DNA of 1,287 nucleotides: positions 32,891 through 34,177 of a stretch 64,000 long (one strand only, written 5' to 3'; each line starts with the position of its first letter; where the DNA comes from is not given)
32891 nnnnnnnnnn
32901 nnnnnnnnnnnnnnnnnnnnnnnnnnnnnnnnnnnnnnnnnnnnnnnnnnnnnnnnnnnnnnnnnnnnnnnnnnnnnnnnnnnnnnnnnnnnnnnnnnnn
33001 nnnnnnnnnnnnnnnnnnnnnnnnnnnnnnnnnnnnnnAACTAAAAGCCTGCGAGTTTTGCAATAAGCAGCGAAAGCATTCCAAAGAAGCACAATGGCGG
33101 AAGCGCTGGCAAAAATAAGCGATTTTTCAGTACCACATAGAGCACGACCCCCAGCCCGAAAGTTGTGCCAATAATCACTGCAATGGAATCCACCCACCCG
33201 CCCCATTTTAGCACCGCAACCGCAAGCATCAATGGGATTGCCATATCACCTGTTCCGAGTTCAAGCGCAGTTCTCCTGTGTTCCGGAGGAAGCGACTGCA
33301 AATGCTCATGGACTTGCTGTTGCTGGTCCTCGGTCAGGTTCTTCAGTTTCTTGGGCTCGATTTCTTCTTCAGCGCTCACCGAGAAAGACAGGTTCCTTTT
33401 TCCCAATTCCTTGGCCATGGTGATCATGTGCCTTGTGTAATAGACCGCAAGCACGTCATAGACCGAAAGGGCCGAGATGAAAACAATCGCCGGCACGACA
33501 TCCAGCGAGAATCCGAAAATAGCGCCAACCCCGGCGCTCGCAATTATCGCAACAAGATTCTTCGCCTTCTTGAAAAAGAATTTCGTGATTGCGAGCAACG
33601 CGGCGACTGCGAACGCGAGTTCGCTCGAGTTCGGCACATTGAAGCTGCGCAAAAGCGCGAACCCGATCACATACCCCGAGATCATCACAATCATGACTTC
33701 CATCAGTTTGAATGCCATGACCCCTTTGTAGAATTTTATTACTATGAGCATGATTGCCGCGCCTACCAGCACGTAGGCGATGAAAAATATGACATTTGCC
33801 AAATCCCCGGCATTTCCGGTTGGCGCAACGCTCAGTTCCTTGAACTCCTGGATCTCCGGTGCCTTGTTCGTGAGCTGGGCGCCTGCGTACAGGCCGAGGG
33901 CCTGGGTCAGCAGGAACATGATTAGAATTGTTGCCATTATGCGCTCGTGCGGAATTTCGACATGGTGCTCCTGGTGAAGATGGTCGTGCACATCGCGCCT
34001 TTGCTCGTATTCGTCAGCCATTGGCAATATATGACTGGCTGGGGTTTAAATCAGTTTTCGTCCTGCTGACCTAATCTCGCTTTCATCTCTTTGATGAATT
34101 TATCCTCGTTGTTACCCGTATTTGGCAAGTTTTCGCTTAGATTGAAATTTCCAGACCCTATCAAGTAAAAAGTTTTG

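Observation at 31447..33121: TPR gene flanked by two copies of the presenilin-like gene 3' end that differ only synonymously across 23 shared residues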

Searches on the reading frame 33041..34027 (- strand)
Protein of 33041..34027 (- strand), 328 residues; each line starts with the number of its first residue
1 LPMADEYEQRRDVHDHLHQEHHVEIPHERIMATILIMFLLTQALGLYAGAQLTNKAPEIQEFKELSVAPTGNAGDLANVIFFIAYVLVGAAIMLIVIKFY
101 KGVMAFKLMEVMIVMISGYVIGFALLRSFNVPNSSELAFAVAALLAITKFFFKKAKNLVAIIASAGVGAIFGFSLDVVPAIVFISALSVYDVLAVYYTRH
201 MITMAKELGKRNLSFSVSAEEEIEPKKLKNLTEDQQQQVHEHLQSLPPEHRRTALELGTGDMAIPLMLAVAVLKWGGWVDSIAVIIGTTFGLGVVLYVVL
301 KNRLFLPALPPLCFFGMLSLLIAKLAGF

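Call 4: search_protein_families(library=pfam, proteins=[window:33041-34027:-], max_evalue=0.01)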
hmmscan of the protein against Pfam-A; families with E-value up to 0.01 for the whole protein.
window:33041-34027:- (328 aa): 3 families
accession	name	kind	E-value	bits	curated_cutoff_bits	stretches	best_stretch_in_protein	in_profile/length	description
PF06550.16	SPP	-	3.9e-21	76.2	23.9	1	72-313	28-267/283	Signal-peptide peptidase, presenilin aspartyl protease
PF01080.22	Presenilin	-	1.3e-05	24.6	34.3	1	220-324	304-401/408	Presenilin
PF09925.14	DUF2157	-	0.0095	16.1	32.4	1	58-148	16-107/146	Predicted membrane protein (DUF2157)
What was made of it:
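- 33041..34027 (-): PSH, a presenilin/SPP-family intramembrane aspartyl protease gene; part of the conserved backbone. Pfam PF06550 E 4e-21 (call 4).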

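Call 6: find_homologous_proteins(query=window:33041-34027:-)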
Query window:33041-34027:- (328 aa): 180 proteins with E <= 0.001 among 8000 candidates; the best 120 are listed.
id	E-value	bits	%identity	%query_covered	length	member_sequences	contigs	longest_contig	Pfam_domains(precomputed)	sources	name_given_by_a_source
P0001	3.4e-205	699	100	99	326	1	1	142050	PF06550.16,PF01080.23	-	-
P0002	7.1e-84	300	52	87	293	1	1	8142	PF06550.16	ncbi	ncbi:MAG: presenilin family intramembrane aspartyl protease [Candidatus Micrarchaeota archaeon]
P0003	3.2e-83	298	53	90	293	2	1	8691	PF06550.16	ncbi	-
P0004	4.0e-79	285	50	90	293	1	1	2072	PF06550.16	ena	-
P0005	2.0e-72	263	49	89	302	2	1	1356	PF06550.16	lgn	-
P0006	4.6e-72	261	49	88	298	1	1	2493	PF06550.16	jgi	jgi:presenilin-like A22 family membrane protease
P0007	7.8e-72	261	48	88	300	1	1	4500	PF06550.16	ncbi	-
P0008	1.1e-71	260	50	88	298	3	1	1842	PF06550.16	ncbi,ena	-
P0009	1.4e-71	260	49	92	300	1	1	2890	PF06550.16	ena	-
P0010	8.7e-70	254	49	89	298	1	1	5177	PF06550.16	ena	-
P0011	1.2e-69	253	48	87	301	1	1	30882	PF06550.16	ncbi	ncbi:MAG: presenilin family intramembrane aspartyl protease [Candidatus Micrarchaeota archaeon]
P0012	8.5e-68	247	47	86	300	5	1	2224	PF06550.16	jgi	-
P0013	1.6e-66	243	43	91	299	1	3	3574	PF06550.16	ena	-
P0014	1.7e-66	243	44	90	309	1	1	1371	PF06550.16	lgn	-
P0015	2.3e-66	243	43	91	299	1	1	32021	PF06550.16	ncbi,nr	ncbi:Signal-peptide peptidase, presenilin aspartyl protease [Candidatus Burarchaeum australiense]|nr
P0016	3.4e-66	242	41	87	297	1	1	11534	PF06550.16,PF01080.23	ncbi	ncbi:MAG: presenilin family intramembrane aspartyl protease [Candidatus Micrarchaeota archaeon]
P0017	1.0e-65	240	47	90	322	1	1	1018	PF06550.16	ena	-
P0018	2.9e-65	239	45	85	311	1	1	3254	PF06550.16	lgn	-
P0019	7.4e-65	238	43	91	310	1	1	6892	PF06550.16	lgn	-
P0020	1.9e-64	236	46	91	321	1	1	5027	PF06550.16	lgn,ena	-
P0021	3.6e-64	235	44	91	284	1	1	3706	PF06550.16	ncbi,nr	ncbi:hypothetical protein HY570_04495 [Candidatus Micrarchaeota archaeon]|nr:hypothetical protein [C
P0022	9.4e-64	234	46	91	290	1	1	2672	PF06550.16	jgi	-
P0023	1.6e-63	233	44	85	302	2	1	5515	PF06550.16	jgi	jgi:presenilin-like A22 family membrane protease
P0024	1.6e-63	233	42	98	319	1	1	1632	PF06550.16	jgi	jgi:presenilin-like A22 family membrane protease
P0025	1.9e-63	233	49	91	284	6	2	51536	PF06550.16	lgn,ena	-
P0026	3.9e-63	232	44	90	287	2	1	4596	PF06550.16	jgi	-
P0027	5.5e-63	232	46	90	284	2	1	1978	PF06550.16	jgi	-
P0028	1.6e-62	230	44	91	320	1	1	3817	PF06550.16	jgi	jgi:presenilin-like A22 family membrane protease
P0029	1.6e-62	230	45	86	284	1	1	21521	PF06550.16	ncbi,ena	-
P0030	2.1e-62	230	45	91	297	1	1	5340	PF06550.16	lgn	-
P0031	3.4e-62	229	45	88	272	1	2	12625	PF06550.16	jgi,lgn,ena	-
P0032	4.1e-62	229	45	93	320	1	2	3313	PF06550.16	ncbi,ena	-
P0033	5.8e-62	228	47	89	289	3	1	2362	PF06550.16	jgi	-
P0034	5.9e-62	228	45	90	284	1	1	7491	PF06550.16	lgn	-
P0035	7.0e-62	228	45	80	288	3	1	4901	PF06550.16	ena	-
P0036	1.4e-61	227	42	86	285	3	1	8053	PF06550.16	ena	-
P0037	2.3e-61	226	45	89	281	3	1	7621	PF06550.16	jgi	jgi:presenilin-like A22 family membrane protease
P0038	2.3e-61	226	47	88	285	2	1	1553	PF06550.16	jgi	-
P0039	3.2e-61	226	43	85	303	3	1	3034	PF06550.16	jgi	-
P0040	9.5e-61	224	43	90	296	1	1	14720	PF06550.16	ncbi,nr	ncbi:MAG: presenilin family intramembrane aspartyl protease [Candidatus Micrarchaeota archaeon]|nr:p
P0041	1.0e-60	224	42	91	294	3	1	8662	PF06550.16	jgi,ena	-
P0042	1.1e-60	224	43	90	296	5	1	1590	PF06550.16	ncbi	-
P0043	1.4e-60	224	45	91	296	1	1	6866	PF06550.16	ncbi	-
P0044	1.7e-60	223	43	89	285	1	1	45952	PF06550.16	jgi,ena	-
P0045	2.4e-60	223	45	91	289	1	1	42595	PF06550.16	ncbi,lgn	ncbi:MAG: presenilin family intramembrane aspartyl protease [Candidatus Micrarchaeia archaeon]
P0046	4.1e-60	222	45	91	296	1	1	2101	PF06550.16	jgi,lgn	jgi:presenilin-like A22 family membrane protease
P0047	4.8e-60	222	43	91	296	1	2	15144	PF06550.16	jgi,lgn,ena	-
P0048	7.0e-60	221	43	89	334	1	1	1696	PF06550.16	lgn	-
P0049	7.1e-60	221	42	90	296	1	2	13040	PF06550.16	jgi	-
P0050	8.3e-60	221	44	89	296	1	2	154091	PF06550.16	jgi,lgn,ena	-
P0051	9.0e-60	221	43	90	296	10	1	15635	PF06550.16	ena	-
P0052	1.0e-59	221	44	84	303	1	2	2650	PF06550.16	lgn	-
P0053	1.0e-59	221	43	90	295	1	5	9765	PF06550.16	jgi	-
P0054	1.4e-59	220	46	91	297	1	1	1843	PF06550.16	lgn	-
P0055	1.9e-59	220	45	90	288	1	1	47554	PF06550.16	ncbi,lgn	ncbi:MAG: presenilin family intramembrane aspartyl protease [Candidatus Micrarchaeia archaeon]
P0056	3.8e-59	219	42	85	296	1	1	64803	PF06550.16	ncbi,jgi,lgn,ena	ncbi:MAG: presenilin family intramembrane aspartyl protease [Candidatus Micrarchaeia archaeon]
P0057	5.0e-59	219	42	90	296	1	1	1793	PF06550.16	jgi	-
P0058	5.5e-59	218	41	86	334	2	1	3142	PF06550.16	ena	-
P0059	5.9e-59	218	43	90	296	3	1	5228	PF06550.16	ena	-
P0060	7.7e-59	218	42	89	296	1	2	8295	PF06550.16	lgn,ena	-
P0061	8.2e-59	218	42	91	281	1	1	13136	PF06550.16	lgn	-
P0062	9.9e-59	218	41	90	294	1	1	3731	PF06550.16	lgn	-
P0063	1.0e-58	217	41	90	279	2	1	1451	PF06550.16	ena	-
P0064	1.0e-58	217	43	90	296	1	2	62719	PF06550.16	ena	-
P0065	1.4e-58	217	43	90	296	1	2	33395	PF06550.16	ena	-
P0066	1.9e-58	217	42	91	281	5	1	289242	PF06550.16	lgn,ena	-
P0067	3.7e-58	216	43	90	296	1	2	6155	PF06550.16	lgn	-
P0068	4.9e-58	215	42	90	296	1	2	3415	PF06550.16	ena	-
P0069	6.7e-58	215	43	89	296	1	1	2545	PF06550.16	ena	-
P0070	7.4e-58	215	43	90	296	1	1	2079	PF06550.16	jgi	jgi:presenilin-like A22 family membrane protease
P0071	8.4e-58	215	43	87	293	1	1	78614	PF06550.16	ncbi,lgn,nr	ncbi:MAG: presenilin family intramembrane aspartyl protease [Candidatus ainarchaeum sp.]|nr:presenil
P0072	1.5e-57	214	42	89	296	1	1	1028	PF06550.16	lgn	-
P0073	1.9e-57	213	43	85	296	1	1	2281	PF06550.16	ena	-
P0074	2.0e-57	213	43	85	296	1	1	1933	PF06550.16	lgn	-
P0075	3.3e-57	213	40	89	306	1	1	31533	PF06550.16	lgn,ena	-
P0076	4.8e-57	212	42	89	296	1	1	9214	PF06550.16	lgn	-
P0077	6.2e-57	212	42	90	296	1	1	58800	PF06550.16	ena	-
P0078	6.9e-57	211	40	97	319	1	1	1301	PF06550.16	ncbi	-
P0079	7.0e-57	211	41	90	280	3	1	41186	PF06550.16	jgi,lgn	jgi:presenilin-like A22 family membrane protease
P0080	7.1e-57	211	42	90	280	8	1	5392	PF06550.16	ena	-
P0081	9.1e-57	211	41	89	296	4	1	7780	PF06550.16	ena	-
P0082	9.4e-57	211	41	89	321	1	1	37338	PF06550.16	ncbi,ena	-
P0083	1.4e-56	211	41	90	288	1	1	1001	PF06550.16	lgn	-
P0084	1.4e-56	211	39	89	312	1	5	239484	PF06550.16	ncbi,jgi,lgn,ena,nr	ncbi:hypothetical protein KO317_02535 [Candidatus Micrarchaeota archaeon]|jgi:presenilin-like A22 fa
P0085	1.7e-56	210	42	90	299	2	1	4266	PF06550.16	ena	-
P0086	4.6e-56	209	41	85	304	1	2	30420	PF06550.16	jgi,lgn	-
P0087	5.5e-56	209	41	85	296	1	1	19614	PF06550.16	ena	-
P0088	6.0e-56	208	42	90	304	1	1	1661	PF06550.16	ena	-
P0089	8.5e-56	208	42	89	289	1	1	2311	PF06550.16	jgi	jgi:presenilin-like A22 family membrane protease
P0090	1.8e-55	207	40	85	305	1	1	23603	PF06550.16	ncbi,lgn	ncbi:MAG: presenilin family intramembrane aspartyl protease [Candidatus Micrarchaeia archaeon]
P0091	5.7e-55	205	42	89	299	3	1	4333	PF06550.16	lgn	-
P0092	6.3e-55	205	41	89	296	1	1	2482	PF06550.16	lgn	-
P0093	8.7e-55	205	41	91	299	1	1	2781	PF06550.16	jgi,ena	-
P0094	9.3e-55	205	40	90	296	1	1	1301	PF06550.16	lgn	-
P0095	1.6e-54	204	39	88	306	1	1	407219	PF06550.16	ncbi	-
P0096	4.0e-54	202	39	87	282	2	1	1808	PF06550.16,PF01080.23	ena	-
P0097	8.2e-54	201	40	86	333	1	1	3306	PF06550.16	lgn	-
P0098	2.4e-53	200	40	89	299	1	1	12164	PF06550.16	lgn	-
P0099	2.6e-53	200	40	91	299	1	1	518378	PF06550.16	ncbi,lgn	-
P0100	3.0e-53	200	37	89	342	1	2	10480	PF06550.16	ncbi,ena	-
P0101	3.9e-53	199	41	91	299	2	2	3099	PF06550.16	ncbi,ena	-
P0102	6.0e-53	199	39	90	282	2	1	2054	PF06550.16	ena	-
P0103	6.8e-53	198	40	90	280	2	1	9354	PF06550.16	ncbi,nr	ncbi:MAG: presenilin family intramembrane aspartyl protease [Candidatus Micrarchaeota archaeon]|nr:p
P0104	1.0e-52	198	40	91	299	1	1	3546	PF06550.16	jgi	jgi:presenilin-like A22 family membrane protease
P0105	1.8e-52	197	38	90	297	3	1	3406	PF06550.16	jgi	jgi:presenilin-like A22 family membrane protease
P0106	3.4e-52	196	43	91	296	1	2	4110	PF06550.16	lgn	-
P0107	3.7e-52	196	40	79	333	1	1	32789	PF06550.16,PF01080.23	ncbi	-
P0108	1.1e-51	194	40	85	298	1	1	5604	PF06550.16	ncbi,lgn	ncbi:MAG: presenilin family intramembrane aspartyl protease [Candidatus Anstonellaceae archaeon]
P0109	1.2e-51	194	41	91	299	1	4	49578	PF06550.16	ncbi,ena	-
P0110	3.4e-50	190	39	91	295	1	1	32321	PF06550.16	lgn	-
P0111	6.3e-47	179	38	88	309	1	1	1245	PF06550.16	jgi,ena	-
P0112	2.6e-46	177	39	85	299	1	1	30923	PF06550.16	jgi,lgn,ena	-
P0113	3.1e-46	177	35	84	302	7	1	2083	PF06550.16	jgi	-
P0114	1.2e-45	175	37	89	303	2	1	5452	PF06550.16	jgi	-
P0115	1.8e-41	161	36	90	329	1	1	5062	PF06550.16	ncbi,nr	ncbi:MAG: hypothetical protein KGH63_01485, partial [Candidatus Micrarchaeota archaeon]|nr:hypotheti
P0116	5.8e-41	159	45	57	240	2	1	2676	PF06550.16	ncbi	ncbi:MAG: presenilin family intramembrane aspartyl protease, partial [Candidatus Micrarchaeota archa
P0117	3.5e-40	157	47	55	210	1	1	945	PF06550.16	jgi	-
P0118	4.1e-40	156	51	56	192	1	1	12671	PF06550.16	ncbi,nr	ncbi:MAG: presenilin family intramembrane aspartyl protease [Candidatus Micrarchaeota archaeon]|nr:p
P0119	1.8e-38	151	45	63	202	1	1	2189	PF06550.16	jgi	-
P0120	4.6e-36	143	39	72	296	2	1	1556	PF06550.16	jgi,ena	-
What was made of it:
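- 33041..34027 (-): 180 homologs, all from Micrarchaeota (call 6).
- Tried and rejected: The nearest PSH is 53% identical (call 6).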

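Call 10: find_encoding_contigs(protein=P0001, flank=6000, max_places=6)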
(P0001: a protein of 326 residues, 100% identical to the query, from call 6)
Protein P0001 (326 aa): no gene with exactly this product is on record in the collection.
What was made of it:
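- The exact proteins are found on one contig only (calls 6, 10), so there is no independent assembly.
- Tried and rejected: The exact window PSH protein P0001 (326 aa) is not on record in the contig index (call 10).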

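Call 11: find_encoding_contigs(protein=P0003, flank=6000, max_places=4)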
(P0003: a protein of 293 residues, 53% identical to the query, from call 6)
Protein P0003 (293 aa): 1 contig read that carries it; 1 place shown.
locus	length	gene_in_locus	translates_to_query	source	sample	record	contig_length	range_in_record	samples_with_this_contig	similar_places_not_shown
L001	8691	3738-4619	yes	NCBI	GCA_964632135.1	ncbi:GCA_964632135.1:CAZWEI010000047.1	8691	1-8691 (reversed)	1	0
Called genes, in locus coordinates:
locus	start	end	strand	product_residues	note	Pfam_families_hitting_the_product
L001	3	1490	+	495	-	?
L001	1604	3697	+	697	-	PF14551:MCM_N, PF17207:MCM_OB, PF00493:MCM, PF07728:AAA_5 (weak), PF01078:Mg_chelatase (weak), PF17855:MCM_lid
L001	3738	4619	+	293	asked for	PF06550:SPP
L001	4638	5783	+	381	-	PF04055:Radical_SAM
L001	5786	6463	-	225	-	PF00121:TIM, PF05690:ThiG, PF00218:IGPS (weak), PF00290:Trp_syntA (weak), PF03060:NMO (weak), PF01070:FMN_dh (weak)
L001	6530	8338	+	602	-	PF06202:GDE_C, PF12899:Glyco_hydro_100 (faint)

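Call 12: find_encoding_contigs(protein=P0002, flank=6000, max_places=4)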
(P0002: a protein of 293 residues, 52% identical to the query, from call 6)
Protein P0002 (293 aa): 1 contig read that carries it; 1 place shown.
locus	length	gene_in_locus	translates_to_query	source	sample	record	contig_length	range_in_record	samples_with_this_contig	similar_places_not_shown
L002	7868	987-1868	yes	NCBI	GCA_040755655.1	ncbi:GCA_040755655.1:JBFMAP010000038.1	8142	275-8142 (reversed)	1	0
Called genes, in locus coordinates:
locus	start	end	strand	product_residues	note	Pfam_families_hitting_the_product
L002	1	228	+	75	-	PF21120: (weak)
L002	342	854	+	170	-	PF01844:HNH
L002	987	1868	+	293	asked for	PF06550:SPP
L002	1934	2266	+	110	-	-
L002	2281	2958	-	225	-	PF00121:TIM, PF00290:Trp_syntA (weak), PF05690:ThiG, PF00218:IGPS (weak), PF03060:NMO (weak), PF01070:FMN_dh (weak)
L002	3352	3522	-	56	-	-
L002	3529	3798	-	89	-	-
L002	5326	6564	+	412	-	PF13173:AAA_14, PF13635:DUF4143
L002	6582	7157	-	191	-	PF01909:NTP_transf_2, PF18765:Polbeta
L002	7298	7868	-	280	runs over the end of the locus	?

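Call 21: find_related_loci(query=A1, collection=genome_contigs, flank=10000)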
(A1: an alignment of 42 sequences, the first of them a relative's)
Query A1 (326 aa) in genome_contigs; peptide patterns used: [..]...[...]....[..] (x = any residue, [..] = any of these).
46 stretches matched a pattern; 38 encode a relative of the query (tblastn E <= 1e-3); 38 distinct loci.
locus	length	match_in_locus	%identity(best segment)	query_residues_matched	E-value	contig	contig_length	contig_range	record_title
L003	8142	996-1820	52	29-312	5e-92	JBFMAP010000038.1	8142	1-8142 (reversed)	MAG: Candidatus Micrarchaeota archaeon isolate MAG141 MAG141_38, whole genome shotgun sequence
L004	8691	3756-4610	53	32-325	1e-91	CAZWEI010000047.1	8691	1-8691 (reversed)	MAG TPA_asm: Candidatus Micrarchaeota archaeon isolate binchicken_co33_516 genome assembly, contig: NODE_10731_length_86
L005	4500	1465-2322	48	29-318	3e-77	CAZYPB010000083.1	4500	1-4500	MAG TPA_asm: Candidatus Micrarchaeota archaeon isolate SRP141376_co3_467 genome assembly, contig: NODE_48560_length_4500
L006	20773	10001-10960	44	3-312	1e-76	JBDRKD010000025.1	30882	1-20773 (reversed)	MAG: Candidatus Micrarchaeota archaeon isolate MEGAHIT-group-1.694 k141_5485934, whole genome shotgun sequence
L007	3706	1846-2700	44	22-323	9e-76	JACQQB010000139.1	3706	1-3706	MAG: Candidatus Micrarchaeota archaeon isolate NC_groundwater_1322_Ag_S-0.2um_40_33 S_p2_S4_coassembly_k141_4049086, who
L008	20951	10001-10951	42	2-323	1e-73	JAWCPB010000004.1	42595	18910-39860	MAG: Candidatus Micrarchaeia archaeon isolate JZ-2_201808_bins_178 JZ-2_201808_bins_178_scaffold_4, whole genome shotgun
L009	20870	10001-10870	44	32-326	5e-70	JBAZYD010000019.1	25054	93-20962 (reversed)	MAG: Candidatus Micrarchaeia archaeon isolate SO_2017_GW1_72 NODE_8050_length_25054_cov_1.277049_OW334_2017, whole genom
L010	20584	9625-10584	41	3-323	2e-69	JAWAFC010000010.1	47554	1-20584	MAG: Candidatus Micrarchaeia archaeon isolate QQ_201907_bins_60 QQ_201907_bins_60_scaffold_10, whole genome shotgun sequ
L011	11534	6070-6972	40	14-312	1e-68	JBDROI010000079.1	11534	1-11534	MAG: Candidatus Micrarchaeota archaeon isolate MEGAHIT-group-1.946 k141_1379104, whole genome shotgun sequence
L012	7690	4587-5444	43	32-322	1e-66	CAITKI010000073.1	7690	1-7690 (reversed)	uncultured Candidatus Micrarchaeota archaeon isolate AM-lipid-02-D9_bin-1051 genome assembly, contig: bin-1051:073/154,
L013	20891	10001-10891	43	26-325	5e-65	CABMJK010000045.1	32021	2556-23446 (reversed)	uncultured archaeon isolate LFW-281_7 genome assembly, contig: LFW2817_5, whole genome shotgun sequence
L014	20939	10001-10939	42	29-310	4e-65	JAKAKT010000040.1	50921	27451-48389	MAG: Candidatus Micrarchaeota archaeon isolate WY4.bin88 NODE_741_length_50921_cov_2.368370, whole genome shotgun sequen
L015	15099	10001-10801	43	43-326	6e-64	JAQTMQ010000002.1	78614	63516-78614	MAG: Candidatus ainarchaeum sp. isolate STA_44 NODE_659_length_78614_cov_3.563571_Sandtown_A, whole genome shotgun seque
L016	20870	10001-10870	43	32-326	4e-63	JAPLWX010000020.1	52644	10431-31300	MAG: Candidatus Micrarchaeota archaeon isolate LacPavin_0419_WC90_MAG_54_17 LacPavin_0419_WC90_scaffold_61808, whole gen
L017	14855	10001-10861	43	32-323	1e-62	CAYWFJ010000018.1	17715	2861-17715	MAG TPA_asm: Candidatus Micrarchaeota archaeon isolate SRP263991_co4_496 genome assembly, contig: NODE_4504_length_17715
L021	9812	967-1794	41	29-323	2e-60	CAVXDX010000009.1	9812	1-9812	MAG: uncultured Candidatus Micrarchaeota archaeon isolate MFD04408.bin.1.57 genome assembly, contig: contig_47039, whole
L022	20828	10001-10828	41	29-323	2e-60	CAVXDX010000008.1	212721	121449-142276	MAG: uncultured Candidatus Micrarchaeota archaeon isolate MFD04408.bin.1.57 genome assembly, contig: contig_13598, whole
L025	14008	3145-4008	43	32-325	3e-59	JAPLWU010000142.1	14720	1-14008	MAG: Candidatus Micrarchaeota archaeon isolate LacPavin_0920_SED3_MAG_54_8 LacPavin_0920_SED3_scaffold_3702575, whole ge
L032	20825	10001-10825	42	32-311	5e-56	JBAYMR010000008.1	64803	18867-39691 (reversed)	MAG: Candidatus Micrarchaeia archaeon isolate SO_2016_LW1_44 scaffold00259_LW64-88_2016, whole genome shotgun sequence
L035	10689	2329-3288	36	4-325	2e-51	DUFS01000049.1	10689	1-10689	MAG TPA_asm: Candidatus Micrarchaeota archaeon isolate UBA10161 contig_3703, whole genome shotgun sequence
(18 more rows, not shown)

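Call 34: search_protein_families(library=phrogs, proteins=[window:33041-34027:-], max_evalue=0.001)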
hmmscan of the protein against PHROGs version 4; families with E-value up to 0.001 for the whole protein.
window:33041-34027:- (328 aa): 0 families

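Call 52: find_related_loci(query=A1, collection=metagenome_contigs, flank=6000)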
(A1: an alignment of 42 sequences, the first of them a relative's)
Query A1 (326 aa) in metagenome_contigs; peptide patterns used: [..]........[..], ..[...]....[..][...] (x = any residue, [..] = any of these).
600 stretches matched a pattern (row limit reached: there are more); 69 encode a relative of the query (tblastn E <= 1e-3); 68 distinct loci.
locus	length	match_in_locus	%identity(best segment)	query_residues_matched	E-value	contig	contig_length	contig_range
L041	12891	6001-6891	49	23-320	3e-76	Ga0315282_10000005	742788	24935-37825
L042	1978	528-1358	46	29-323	2e-77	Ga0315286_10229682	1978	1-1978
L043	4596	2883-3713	44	31-325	2e-72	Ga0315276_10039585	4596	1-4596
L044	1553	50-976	43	2-320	1e-75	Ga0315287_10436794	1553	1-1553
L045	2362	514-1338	47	32-324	4e-73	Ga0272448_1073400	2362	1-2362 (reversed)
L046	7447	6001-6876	41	13-322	3e-68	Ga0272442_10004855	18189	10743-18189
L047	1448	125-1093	41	29-321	2e-71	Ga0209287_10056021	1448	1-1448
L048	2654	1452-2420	41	29-321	1e-68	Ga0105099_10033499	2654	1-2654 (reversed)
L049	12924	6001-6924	42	16-326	2e-67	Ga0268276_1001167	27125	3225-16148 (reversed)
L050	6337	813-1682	44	32-326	2e-67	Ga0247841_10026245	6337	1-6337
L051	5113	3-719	47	66-323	2e-67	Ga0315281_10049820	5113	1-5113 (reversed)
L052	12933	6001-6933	42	7-323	1e-66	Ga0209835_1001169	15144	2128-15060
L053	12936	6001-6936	41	5-323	9e-67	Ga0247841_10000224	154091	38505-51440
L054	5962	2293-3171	42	27-326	7e-67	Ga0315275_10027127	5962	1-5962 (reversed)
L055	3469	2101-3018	41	22-325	3e-66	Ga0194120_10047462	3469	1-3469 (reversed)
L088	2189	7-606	45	121-326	2e-45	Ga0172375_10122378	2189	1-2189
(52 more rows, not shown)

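Call 57: search_protein_families(library=pfam, proteins=[L032:11446-11844:-, L009:10940-12406:+, L009:12417-12812:-, L017:11202-11876:+, L035:3965-4780:+, L025:4011-4745:-], max_evalue=0.01)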
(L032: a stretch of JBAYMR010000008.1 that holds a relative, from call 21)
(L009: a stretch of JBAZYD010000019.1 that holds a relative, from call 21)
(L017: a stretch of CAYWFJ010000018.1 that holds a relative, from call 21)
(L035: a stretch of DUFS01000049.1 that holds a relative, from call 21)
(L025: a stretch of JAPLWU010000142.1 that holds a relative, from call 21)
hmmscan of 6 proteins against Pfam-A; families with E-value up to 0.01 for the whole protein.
L032:11446-11844:- (132 aa): 1 family
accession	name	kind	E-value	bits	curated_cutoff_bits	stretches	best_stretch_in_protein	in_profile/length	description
PF08984.16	DUF1858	-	8.7e-13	48.6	32.2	1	23-72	1-55/59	Domain of unknown function (DUF1858)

L009:10940-12406:+ (488 aa): 0 families

L009:12417-12812:- (131 aa): 1 family
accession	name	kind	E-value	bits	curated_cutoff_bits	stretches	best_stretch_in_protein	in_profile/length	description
PF08984.16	DUF1858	-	3.2e-11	43.6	32.2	1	5-55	1-56/59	Domain of unknown function (DUF1858)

L017:11202-11876:+ (224 aa): 0 families

L035:3965-4780:+ (271 aa): 1 family
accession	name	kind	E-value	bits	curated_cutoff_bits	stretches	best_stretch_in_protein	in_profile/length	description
PF00230.25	MIP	-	3e-50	171.5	25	1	41-263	10-222/222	Major intrinsic protein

L025:4011-4745:- (245 aa): 0 families

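Call 77: search_protein_families(library=pfam, proteins=[L088:667-1392:+], max_evalue=1)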
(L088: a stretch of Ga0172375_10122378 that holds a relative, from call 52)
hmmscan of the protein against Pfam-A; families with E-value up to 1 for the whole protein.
L088:667-1392:+ (241 aa): 0 families
